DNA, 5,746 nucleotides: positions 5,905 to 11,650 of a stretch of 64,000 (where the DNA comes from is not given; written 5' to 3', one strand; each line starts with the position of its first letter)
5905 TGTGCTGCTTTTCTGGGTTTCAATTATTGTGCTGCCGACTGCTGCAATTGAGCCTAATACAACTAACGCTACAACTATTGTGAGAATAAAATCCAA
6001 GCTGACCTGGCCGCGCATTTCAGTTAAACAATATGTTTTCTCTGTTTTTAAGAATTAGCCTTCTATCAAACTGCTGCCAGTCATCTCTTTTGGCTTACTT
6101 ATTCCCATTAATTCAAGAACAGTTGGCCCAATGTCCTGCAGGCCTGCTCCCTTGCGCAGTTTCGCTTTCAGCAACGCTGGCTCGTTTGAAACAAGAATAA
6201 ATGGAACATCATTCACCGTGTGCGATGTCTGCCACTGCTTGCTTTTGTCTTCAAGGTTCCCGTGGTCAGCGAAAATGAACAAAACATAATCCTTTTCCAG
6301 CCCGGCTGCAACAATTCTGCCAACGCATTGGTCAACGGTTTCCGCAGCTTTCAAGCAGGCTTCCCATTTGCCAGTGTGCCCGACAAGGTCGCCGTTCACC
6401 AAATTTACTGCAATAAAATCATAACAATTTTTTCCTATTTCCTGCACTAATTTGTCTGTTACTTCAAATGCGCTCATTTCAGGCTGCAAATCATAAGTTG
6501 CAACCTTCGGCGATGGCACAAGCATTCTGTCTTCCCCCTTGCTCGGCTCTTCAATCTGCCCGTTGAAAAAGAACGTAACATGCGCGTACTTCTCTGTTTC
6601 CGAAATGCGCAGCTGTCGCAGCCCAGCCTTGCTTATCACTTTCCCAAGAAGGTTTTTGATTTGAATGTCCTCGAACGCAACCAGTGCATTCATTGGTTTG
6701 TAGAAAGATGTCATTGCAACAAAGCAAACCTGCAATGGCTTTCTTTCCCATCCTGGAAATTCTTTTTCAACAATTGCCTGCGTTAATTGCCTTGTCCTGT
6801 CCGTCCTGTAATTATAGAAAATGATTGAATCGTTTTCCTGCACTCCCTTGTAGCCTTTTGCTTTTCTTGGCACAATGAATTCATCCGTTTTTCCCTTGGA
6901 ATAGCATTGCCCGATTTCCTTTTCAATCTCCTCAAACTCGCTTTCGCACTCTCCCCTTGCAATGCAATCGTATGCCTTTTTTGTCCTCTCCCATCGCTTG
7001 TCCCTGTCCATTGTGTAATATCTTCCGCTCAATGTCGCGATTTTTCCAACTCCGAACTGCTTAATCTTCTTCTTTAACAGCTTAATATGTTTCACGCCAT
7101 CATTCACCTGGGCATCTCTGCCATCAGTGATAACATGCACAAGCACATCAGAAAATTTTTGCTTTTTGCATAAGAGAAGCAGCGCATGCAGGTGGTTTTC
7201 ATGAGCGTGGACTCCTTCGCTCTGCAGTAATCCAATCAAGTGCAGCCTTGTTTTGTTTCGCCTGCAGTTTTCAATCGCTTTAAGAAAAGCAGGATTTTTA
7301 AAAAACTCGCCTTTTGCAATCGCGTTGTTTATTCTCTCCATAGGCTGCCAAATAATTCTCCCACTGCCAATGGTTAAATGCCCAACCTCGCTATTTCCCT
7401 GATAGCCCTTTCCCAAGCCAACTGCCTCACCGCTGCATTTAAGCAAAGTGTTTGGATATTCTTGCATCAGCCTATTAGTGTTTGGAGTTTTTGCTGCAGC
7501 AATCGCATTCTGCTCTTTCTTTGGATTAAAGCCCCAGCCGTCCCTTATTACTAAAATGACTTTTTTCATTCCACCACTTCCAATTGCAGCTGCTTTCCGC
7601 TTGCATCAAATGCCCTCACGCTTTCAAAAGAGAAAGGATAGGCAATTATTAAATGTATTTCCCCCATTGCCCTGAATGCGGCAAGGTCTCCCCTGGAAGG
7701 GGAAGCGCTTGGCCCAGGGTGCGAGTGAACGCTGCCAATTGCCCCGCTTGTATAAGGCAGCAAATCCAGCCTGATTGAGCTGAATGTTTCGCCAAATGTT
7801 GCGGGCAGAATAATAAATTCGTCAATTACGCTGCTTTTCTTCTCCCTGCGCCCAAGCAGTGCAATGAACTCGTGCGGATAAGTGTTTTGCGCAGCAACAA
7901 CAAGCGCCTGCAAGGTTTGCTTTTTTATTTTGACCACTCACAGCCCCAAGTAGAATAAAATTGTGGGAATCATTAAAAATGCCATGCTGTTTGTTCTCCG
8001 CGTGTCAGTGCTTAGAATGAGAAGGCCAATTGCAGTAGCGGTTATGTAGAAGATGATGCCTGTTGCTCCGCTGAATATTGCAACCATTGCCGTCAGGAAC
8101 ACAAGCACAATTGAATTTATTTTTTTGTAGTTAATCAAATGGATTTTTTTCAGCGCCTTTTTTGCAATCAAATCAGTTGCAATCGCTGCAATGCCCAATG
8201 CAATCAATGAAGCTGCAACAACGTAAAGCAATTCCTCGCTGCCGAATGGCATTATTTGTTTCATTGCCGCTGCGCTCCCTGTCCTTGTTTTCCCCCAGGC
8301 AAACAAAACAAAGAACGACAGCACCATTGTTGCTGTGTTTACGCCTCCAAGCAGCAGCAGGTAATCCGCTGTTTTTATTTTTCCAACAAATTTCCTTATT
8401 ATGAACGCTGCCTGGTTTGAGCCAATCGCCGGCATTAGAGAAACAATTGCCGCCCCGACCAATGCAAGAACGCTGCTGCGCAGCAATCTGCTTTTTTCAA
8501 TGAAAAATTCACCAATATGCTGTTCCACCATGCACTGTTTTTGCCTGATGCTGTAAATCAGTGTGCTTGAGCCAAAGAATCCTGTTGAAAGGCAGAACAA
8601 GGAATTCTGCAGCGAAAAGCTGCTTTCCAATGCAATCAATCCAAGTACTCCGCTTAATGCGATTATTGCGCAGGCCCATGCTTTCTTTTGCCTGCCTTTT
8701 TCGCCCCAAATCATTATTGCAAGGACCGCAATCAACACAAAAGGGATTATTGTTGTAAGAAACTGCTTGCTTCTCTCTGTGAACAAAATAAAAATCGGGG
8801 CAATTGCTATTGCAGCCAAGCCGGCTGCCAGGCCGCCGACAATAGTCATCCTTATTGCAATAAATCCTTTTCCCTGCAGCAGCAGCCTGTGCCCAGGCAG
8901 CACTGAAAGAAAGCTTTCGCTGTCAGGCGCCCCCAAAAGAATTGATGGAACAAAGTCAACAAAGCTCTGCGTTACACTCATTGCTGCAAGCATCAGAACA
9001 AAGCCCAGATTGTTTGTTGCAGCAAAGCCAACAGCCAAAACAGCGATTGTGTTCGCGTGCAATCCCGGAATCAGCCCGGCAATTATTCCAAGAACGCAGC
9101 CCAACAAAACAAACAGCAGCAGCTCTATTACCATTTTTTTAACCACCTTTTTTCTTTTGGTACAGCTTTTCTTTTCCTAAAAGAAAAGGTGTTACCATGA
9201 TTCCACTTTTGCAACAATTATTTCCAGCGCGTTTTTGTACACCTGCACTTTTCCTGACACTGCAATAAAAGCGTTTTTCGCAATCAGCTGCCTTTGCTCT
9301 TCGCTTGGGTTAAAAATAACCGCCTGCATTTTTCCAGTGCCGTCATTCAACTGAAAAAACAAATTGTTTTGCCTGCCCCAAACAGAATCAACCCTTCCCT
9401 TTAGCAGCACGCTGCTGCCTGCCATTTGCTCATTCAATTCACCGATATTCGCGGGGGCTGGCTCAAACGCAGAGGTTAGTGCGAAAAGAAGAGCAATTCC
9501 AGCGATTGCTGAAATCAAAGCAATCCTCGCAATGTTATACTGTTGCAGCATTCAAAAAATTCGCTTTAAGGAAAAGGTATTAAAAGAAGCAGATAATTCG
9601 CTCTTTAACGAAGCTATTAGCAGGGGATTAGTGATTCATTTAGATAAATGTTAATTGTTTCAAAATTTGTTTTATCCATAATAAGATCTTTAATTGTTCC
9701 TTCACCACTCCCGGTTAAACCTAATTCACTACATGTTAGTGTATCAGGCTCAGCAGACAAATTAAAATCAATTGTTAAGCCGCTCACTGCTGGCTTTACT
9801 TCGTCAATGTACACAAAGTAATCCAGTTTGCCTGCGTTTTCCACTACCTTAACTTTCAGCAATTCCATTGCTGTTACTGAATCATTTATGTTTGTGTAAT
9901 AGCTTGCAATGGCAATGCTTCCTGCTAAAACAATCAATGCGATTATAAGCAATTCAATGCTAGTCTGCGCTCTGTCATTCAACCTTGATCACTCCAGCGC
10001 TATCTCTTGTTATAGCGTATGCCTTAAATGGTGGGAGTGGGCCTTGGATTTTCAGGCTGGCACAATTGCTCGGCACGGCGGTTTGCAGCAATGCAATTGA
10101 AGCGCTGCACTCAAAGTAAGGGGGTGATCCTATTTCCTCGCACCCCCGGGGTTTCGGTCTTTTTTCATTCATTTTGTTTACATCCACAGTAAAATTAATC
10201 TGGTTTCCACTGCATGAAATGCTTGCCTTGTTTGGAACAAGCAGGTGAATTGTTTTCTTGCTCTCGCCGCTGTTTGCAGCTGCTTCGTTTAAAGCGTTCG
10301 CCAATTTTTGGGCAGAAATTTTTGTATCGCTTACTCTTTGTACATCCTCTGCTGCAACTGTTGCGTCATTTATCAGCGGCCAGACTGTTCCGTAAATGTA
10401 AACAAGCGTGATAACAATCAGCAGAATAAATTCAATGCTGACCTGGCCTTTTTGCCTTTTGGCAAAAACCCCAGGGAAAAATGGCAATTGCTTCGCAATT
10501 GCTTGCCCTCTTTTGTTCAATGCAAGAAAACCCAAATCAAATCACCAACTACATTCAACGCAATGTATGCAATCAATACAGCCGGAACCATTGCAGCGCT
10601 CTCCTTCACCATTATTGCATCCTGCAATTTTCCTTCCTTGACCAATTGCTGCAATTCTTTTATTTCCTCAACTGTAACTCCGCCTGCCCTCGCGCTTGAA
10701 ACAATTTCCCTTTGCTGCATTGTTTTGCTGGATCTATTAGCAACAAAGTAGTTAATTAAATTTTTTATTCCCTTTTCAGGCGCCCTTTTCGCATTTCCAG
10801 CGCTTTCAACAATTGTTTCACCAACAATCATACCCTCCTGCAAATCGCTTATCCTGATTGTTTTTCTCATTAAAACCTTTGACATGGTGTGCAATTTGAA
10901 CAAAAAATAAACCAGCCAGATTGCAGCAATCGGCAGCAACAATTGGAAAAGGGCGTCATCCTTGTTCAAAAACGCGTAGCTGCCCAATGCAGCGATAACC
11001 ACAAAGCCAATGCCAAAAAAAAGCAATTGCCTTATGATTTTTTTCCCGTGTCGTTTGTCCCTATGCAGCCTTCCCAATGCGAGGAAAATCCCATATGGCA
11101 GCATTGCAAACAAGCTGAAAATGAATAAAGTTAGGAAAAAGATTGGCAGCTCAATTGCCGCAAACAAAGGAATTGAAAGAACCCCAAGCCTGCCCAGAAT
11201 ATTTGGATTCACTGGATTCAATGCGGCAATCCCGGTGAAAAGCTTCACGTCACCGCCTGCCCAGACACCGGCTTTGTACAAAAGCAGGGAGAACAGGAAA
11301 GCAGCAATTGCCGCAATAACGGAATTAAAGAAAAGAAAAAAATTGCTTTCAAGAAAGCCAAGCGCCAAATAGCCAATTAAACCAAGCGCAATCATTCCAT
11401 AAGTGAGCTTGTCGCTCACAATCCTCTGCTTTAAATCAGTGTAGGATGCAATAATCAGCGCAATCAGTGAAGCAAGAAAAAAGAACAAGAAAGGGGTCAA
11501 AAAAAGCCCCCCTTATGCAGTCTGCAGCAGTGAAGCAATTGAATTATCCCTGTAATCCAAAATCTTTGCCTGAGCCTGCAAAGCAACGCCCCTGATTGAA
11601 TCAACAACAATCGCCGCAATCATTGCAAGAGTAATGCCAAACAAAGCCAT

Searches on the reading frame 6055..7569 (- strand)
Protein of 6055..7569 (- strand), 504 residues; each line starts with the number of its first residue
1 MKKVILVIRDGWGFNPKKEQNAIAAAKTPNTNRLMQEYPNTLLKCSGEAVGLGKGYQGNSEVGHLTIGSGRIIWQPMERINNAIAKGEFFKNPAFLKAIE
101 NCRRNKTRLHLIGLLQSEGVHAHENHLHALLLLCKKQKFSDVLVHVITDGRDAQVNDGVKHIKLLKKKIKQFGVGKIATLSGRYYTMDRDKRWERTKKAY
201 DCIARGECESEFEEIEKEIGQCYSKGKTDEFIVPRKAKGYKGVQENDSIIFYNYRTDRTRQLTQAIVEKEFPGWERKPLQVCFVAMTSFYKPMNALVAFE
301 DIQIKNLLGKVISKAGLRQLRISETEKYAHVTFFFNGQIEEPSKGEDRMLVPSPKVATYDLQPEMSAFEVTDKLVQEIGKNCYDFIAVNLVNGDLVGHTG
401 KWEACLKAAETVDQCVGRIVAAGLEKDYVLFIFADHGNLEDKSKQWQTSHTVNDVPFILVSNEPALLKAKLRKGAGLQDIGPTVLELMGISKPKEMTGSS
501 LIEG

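Call 57: search_protein_families(library=pfam, proteins=[window:6055-7569:-], max_evalue=0.001)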
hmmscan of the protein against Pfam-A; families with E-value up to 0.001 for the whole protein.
window:6055-7569:- (504 aa): 3 families
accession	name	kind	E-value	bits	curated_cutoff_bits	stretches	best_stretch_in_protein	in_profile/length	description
PF01676.23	Metalloenzyme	-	3e-75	253.4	24.3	1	2-491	1-251/252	Metalloenzyme superfamily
PF06415.18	iPGM_N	-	2.1e-72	243.6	27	1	80-289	1-215/217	BPG-independent PGAM N-terminus (iPGM_N)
PF00884.28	Sulfatase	-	5.8e-05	23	25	1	406-490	207-301/301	Sulfatase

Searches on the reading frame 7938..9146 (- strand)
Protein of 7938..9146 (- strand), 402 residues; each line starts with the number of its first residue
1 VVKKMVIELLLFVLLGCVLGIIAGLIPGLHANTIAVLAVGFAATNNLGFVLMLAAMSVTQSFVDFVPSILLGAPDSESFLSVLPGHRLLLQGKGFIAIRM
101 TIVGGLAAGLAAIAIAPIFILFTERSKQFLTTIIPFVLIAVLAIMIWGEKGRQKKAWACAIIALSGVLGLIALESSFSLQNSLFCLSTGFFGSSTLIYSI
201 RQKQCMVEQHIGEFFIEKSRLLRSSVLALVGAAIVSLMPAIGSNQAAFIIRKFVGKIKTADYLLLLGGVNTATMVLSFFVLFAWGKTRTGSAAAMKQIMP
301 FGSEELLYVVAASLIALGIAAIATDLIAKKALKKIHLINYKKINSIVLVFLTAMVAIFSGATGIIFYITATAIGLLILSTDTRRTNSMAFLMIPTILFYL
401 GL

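Call 57: search_protein_families(library=pfam, proteins=[window:7938-9146:-], max_evalue=0.001)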
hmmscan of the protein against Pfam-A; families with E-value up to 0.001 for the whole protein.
window:7938-9146:- (402 aa): 1 family
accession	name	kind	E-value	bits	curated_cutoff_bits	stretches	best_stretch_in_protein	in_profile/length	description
PF01970.21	TctA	-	8.4e-43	147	28.9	1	10-386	1-420/423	Tripartite tricarboxylate transporter TctA family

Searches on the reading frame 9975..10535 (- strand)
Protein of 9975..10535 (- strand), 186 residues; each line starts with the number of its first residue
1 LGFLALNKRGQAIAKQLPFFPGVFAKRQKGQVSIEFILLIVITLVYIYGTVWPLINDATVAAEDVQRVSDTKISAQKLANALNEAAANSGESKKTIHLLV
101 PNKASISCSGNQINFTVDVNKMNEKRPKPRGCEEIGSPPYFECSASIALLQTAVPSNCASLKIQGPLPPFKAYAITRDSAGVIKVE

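Call 11: search_protein_families(library=pfam, proteins=[window:9975-10535:-], max_evalue=0.01)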
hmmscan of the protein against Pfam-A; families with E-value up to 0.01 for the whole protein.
window:9975-10535:- (186 aa): 1 family
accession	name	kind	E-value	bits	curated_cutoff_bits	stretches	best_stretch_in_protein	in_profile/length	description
PF04021.17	Class_IIIsignal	-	0.00034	20.9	23.7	1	29-45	2-18/27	Class III signal peptide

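Call 42: find_homologous_proteins(query=window:9978-10520:-, max_evalue=0.01)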
Query seq(181 aa) (181 aa): 27 proteins with E <= 0.01 among 68 candidates.
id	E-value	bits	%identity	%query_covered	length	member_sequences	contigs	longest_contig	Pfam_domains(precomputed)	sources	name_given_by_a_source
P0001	4.6e-113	393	100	100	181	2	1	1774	-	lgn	-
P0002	1.5e-56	209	70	88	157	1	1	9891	PF04021.18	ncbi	-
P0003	3.8e-52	195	61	99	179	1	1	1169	PF04021.18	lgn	-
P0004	3.8e-47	178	63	85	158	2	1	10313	-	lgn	-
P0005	5.6e-45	171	61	77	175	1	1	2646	PF04021.18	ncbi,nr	ncbi:MAG: hypothetical protein Q8N60_03750 [Candidatus Diapherotrites archaeon]|nr:hypothetical prot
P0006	3.4e-44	169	57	87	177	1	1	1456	-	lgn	-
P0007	8.8e-43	164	55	87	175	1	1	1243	PF04021.18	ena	-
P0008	1.5e-41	160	54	79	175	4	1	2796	PF04021.18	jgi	-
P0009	8.6e-32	128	44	87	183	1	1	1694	-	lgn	-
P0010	5.3e-30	123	46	82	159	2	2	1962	-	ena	-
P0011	3.8e-29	120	44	73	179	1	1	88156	-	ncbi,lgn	-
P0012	2.2e-27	114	43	69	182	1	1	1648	-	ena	-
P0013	3.5e-27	113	46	86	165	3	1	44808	-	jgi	-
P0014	6.2e-26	109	44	85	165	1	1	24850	-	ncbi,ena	-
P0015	8.0e-26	109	42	85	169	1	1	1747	-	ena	-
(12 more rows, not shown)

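Call 44: find_encoding_contigs(protein=P0002, flank=5000, max_places=2)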
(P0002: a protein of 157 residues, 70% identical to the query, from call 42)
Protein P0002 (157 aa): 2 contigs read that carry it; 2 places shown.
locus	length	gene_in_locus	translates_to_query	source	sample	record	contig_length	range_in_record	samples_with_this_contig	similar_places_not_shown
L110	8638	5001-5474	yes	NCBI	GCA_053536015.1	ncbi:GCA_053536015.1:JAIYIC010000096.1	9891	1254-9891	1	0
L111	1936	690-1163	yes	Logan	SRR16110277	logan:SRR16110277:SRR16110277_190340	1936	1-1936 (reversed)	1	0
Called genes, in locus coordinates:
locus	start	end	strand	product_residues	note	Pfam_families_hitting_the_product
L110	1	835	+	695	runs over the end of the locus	?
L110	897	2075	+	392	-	PF00482:T2SSF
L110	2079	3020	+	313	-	PF00482:T2SSF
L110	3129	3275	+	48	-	PF04021:Class_IIIsignal (weak)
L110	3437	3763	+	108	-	PF04021:Class_IIIsignal (weak)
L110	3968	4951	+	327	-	PF01478:Peptidase_A24, PF06819:Arc_PepC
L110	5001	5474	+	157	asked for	PF04021:Class_IIIsignal (weak)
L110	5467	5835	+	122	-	-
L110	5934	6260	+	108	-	PF13742:tRNA_anti_2 (weak), PF01336:tRNA_anti-codon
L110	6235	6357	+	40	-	-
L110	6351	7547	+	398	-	PF01970:TctA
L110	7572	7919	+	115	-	PF14464:Prok-JAB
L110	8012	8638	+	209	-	?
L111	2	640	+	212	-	?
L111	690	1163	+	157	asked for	PF04021:Class_IIIsignal (weak)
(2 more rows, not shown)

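Call 45: find_encoding_contigs(protein=P0003, flank=2000, max_places=2)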
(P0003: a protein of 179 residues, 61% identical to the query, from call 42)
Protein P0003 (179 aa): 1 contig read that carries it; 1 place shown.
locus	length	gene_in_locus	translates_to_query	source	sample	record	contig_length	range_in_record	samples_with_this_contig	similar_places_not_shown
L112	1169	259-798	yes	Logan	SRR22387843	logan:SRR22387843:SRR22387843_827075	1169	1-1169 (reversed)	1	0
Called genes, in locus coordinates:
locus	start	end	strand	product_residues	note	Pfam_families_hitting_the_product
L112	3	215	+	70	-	?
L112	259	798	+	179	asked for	PF04021:Class_IIIsignal (faint)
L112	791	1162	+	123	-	-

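Call 46: find_encoding_contigs(protein=P0005, flank=3000, max_places=2)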
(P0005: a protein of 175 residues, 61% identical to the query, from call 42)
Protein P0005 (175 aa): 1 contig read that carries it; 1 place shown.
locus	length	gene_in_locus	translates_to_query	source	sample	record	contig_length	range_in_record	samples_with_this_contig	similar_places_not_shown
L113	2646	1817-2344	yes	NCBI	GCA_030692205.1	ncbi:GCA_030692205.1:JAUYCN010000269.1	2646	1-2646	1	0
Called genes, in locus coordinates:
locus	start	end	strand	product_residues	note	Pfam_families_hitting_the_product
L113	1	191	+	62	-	?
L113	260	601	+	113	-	PF04021:Class_IIIsignal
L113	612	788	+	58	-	-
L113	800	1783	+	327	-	PF01478:Peptidase_A24, PF06819:Arc_PepC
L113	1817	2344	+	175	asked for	PF04021:Class_IIIsignal (faint)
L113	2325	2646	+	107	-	?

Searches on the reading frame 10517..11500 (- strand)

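Call 10: search_protein_families(library=pfam, proteins=[window:10517-11500:-], max_evalue=0.01)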
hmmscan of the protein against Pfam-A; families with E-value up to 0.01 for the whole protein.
window:10517-11500:- (327 aa): 3 families
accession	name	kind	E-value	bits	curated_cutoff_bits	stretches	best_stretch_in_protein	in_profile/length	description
PF06819.16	Arc_PepC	-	1.6e-13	51.3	23.4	1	201-296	14-108/110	Archaeal Peptidase A24 C-terminal Domain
PF01478.23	Peptidase_A24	-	2.5e-13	50.8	26.5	1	11-131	3-97/104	Type IV leader peptidase family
PF06993.17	DUF1304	-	0.0053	17.2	26.9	1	136-197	48-109/110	Protein of unknown function (DUF1304)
